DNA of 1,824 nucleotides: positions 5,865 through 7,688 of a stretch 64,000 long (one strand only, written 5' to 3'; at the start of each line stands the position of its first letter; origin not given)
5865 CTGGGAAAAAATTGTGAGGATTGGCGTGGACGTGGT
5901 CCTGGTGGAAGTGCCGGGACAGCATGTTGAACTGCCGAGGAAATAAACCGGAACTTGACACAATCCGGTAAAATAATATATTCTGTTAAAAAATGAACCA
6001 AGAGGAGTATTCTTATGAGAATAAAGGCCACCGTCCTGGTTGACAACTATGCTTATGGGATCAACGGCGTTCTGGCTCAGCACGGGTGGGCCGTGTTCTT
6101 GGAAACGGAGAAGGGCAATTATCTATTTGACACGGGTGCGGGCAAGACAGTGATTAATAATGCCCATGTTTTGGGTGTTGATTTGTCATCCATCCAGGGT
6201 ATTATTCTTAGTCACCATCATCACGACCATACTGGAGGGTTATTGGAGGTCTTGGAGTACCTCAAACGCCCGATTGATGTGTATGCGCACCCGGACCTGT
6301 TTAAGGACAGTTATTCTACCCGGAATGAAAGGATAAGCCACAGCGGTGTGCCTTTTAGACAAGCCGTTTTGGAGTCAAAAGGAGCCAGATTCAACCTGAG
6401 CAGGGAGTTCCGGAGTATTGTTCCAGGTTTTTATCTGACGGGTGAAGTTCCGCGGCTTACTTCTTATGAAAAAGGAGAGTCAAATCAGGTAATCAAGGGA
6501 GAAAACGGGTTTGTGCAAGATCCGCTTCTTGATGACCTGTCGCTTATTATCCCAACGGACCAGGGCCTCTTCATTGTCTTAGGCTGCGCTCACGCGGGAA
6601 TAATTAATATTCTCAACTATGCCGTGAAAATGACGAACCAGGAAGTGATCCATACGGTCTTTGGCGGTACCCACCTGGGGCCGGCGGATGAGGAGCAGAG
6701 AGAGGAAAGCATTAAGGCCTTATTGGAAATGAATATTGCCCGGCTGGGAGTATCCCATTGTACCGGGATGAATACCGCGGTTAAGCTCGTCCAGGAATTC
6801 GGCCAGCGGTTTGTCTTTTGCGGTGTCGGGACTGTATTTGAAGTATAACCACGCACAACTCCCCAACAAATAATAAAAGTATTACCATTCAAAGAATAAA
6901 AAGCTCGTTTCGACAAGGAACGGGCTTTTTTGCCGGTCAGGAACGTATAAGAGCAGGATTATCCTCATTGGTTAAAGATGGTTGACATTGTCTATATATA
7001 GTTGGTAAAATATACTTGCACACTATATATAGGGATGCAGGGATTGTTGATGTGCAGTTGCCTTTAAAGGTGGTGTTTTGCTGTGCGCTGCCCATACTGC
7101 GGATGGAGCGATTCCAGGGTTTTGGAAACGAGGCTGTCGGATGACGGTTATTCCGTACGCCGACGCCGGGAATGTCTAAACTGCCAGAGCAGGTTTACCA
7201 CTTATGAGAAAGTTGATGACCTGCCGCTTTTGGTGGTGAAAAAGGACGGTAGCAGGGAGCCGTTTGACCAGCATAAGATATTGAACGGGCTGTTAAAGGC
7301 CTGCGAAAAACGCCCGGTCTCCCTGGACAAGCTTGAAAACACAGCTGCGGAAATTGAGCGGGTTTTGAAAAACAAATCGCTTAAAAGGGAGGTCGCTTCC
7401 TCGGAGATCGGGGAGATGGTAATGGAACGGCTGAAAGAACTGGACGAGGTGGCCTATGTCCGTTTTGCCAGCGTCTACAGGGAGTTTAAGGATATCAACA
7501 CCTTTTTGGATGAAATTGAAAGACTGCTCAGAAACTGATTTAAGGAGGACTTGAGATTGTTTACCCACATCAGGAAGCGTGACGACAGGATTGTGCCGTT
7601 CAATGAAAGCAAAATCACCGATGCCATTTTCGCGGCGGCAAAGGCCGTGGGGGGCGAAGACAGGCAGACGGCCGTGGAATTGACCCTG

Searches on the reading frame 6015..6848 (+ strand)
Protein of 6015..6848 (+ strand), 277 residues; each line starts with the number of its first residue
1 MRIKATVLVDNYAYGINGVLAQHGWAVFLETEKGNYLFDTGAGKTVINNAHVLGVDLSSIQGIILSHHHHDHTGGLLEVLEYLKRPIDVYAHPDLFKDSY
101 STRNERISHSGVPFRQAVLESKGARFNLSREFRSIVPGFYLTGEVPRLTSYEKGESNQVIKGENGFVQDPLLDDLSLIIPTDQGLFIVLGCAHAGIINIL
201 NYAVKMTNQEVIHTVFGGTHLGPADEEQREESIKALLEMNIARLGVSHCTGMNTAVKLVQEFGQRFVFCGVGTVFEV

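Call 98: search_protein_families(library=pfam, proteins=[window:6015-6848:+], max_evalue=0.001)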
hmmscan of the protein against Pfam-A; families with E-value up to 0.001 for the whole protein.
window:6015-6848:+ (277 aa): 3 families
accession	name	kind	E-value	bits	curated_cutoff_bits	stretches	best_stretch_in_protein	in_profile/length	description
PF00753.33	Lactamase_B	-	1.3e-11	45.3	22.7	1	24-87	6-71/196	Metallo-beta-lactamase superfamily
PF12706.13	Lactamase_B_2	-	8.8e-08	32.4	27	1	35-98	2-69/200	Beta-lactamase superfamily domain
PF23023.1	Anti-Pycsar_Apyc1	-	0.00042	20.3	50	1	42-83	36-77/250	Anti-Pycsar protein Apyc1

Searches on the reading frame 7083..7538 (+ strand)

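Call 98: search_protein_families(library=pfam, proteins=[window:7083-7538:+], max_evalue=0.001)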
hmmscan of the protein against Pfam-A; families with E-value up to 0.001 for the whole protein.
window:7083-7538:+ (151 aa): 2 families
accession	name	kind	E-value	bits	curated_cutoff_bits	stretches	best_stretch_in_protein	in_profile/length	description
PF03477.21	ATP-cone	-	8.5e-26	90.8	25.8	1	50-137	2-87/88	ATP cone domain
PF22811.2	Zn_ribbon_NrdR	-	2.8e-20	72.4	27.2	1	1-42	1-42/42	Transcriptional repressor NrdR-like, N-terminal domain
